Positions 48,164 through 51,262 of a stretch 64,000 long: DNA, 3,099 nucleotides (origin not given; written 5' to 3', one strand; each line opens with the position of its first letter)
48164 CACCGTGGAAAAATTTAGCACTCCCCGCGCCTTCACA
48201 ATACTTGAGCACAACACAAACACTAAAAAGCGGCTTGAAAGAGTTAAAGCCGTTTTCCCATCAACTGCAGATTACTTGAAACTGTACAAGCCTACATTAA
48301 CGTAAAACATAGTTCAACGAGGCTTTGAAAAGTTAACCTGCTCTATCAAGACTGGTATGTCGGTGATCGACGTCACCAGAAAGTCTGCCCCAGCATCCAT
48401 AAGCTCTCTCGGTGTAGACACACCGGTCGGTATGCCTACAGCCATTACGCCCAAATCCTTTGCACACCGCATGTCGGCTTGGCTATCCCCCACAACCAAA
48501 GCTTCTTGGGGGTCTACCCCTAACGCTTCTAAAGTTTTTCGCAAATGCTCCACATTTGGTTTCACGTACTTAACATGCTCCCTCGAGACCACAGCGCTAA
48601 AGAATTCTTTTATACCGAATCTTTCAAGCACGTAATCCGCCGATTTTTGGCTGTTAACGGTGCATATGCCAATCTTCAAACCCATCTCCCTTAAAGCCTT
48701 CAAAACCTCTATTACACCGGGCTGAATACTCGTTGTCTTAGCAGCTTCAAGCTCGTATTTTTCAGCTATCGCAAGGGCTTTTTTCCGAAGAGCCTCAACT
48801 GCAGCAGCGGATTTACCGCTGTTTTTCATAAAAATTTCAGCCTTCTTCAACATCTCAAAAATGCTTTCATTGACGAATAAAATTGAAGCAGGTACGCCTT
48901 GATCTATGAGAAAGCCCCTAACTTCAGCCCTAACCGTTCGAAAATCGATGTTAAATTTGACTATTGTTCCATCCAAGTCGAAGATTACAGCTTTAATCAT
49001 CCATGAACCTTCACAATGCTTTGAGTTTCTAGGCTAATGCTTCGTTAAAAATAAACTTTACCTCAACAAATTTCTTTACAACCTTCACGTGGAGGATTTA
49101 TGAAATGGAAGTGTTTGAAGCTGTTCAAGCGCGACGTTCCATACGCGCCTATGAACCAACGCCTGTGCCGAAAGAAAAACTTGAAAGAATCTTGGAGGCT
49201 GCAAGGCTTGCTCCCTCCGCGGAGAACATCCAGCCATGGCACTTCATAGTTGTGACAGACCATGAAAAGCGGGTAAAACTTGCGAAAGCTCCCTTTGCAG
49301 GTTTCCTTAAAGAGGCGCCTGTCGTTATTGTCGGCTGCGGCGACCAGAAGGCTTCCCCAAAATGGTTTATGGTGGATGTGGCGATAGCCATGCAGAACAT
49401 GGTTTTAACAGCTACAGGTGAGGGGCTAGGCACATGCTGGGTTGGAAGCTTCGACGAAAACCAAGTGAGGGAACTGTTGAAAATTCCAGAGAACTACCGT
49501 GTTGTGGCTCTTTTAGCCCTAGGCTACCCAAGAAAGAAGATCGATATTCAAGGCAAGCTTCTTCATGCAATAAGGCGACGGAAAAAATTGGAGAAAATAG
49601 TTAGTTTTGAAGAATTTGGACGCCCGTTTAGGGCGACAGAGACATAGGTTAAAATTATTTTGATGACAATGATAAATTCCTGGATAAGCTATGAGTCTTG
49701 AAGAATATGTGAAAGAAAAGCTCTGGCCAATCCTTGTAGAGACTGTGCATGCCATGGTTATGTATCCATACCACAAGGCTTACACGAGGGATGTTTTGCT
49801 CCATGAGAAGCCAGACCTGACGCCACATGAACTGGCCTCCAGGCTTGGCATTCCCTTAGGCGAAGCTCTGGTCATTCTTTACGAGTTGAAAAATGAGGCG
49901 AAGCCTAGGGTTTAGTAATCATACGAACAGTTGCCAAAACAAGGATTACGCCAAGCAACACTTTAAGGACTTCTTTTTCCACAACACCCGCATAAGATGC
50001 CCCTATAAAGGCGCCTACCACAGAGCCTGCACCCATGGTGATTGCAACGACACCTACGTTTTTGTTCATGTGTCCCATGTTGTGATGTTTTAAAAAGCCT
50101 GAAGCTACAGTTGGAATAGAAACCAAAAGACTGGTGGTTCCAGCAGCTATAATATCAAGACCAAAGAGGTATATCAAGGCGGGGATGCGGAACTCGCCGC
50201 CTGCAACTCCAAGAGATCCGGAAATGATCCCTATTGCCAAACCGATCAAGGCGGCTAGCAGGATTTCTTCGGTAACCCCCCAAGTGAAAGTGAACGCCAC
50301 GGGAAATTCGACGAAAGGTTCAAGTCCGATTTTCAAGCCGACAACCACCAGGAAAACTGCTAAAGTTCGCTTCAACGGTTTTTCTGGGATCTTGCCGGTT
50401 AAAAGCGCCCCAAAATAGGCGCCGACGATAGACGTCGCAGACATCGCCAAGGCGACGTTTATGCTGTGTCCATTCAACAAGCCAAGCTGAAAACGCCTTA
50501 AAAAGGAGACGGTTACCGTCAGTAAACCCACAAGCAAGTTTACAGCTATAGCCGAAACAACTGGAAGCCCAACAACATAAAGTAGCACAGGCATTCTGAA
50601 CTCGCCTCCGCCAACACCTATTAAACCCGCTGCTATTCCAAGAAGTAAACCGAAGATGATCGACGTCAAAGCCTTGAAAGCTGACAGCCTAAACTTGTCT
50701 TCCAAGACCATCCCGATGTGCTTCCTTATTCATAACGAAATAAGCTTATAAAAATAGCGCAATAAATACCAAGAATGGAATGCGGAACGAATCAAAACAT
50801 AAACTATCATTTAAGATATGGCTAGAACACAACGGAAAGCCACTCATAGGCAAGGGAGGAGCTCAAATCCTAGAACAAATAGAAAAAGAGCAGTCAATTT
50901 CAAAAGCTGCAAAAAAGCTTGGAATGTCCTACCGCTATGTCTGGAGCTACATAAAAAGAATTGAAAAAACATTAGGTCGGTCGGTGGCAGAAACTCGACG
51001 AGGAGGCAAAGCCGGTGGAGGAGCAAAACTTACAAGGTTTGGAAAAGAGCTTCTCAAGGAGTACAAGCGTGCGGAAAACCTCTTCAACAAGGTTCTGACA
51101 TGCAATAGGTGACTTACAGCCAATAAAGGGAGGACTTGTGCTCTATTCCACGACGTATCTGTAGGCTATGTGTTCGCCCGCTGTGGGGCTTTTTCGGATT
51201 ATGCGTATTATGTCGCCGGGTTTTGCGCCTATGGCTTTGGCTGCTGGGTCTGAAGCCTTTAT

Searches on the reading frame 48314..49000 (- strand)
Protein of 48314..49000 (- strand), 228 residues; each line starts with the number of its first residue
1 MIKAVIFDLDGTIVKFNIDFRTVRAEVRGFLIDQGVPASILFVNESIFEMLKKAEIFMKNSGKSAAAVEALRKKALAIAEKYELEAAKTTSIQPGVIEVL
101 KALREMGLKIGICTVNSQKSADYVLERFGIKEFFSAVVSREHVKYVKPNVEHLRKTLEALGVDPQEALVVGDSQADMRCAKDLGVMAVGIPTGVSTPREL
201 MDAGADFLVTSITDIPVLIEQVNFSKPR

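Call 74: search_protein_families(library=pfam, proteins=[window:48314-49000:-], max_evalue=0.001)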
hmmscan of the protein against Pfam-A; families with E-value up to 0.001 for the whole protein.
window:48314-49000:- (228 aa): 8 families
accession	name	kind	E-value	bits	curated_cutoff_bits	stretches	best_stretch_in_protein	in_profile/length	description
PF13419.12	HAD_2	-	1.6e-30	107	23.8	1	5-189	1-177/178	Haloacid dehalogenase-like hydrolase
PF00702.32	Hydrolase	-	1.9e-28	100.6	26.4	1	2-184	1-191/191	haloacid dehalogenase-like hydrolase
PF13242.12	Hydrolase_like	-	7.1e-12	45.5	22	1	147-214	4-74/75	HAD-hyrolase-like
PF12710.13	HAD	-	1.6e-11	45.5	27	1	5-181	1-189/189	haloacid dehalogenase-like hydrolase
PF03031.24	NIF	-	5.1e-08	33.2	21.8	1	90-179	37-123/160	NLI interacting factor-like phosphatase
PF12689.13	Acid_PPase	-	3.6e-06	27.4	27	1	86-196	40-156/169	Acid Phosphatase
PF08282.18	Hydrolase_3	-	2.8e-05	24.4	20.9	0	89-134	13-58/255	haloacid dehalogenase-like hydrolase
PF13344.12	Hydrolase_6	-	6.2e-05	23.4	27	0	92-128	15-51/101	Haloacid dehalogenase-like hydrolase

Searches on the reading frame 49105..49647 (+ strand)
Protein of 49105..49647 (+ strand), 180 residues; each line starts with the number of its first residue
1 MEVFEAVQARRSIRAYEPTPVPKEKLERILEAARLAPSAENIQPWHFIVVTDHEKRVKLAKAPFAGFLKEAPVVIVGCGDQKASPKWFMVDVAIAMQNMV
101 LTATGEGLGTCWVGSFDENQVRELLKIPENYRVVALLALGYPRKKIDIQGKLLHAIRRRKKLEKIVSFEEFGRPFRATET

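Call 74: search_protein_families(library=pfam, proteins=[window:49105-49647:+], max_evalue=0.001)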
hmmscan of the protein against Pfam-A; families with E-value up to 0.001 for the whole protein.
window:49105-49647:+ (180 aa): 2 families
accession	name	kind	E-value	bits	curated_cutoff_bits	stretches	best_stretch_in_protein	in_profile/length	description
PF00881.29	Nitroreductase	-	7.5e-41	140.5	23.5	2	8-70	2-64/167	Nitroreductase family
PF14512.11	TM1586_NiRdase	-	3.3e-23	82.9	27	2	91-170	83-153/215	Putative TM nitroreductase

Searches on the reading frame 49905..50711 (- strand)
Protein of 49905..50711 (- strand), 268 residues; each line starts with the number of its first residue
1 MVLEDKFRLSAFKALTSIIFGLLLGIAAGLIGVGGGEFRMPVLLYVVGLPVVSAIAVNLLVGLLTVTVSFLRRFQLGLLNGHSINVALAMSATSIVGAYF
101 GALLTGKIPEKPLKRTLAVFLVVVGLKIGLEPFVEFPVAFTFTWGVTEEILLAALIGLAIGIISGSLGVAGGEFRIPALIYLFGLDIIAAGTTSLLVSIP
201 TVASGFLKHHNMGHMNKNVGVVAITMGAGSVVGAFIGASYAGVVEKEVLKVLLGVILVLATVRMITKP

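Call 74: search_protein_families(library=pfam, proteins=[window:49905-50711:-], max_evalue=0.001)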
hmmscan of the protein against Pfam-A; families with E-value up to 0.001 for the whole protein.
window:49905-50711:- (268 aa): 1 family
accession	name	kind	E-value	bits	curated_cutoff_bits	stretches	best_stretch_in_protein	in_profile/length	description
PF01925.25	TauE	-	4.6e-36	125.1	32.6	2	13-127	125-236/237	Sulfite exporter TauE/SafE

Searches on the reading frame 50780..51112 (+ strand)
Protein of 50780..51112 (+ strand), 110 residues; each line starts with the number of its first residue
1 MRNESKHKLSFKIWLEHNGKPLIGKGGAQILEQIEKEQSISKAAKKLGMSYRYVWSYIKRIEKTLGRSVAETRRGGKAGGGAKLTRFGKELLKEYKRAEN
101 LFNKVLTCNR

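Call 74: search_protein_families(library=pfam, proteins=[window:50780-51112:+], max_evalue=0.001)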
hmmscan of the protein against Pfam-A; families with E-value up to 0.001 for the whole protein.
window:50780-51112:+ (110 aa): 4 families
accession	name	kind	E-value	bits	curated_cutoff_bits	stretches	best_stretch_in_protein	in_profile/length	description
PF00126.33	HTH_1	-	3.6e-09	36.9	26.6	1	29-88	5-59/60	Bacterial regulatory helix-turn-helix protein, lysR family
PF13384.12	HTH_23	-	5.9e-05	23.2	24.6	1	28-62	8-42/50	Homeodomain-like domain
PF13551.12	HTH_29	-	8.3e-05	23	28.1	1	28-64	2-39/64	Winged helix-turn helix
PF14947.12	HTH_45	-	0.00035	21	25.5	0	28-101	9-75/77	Winged helix-turn-helix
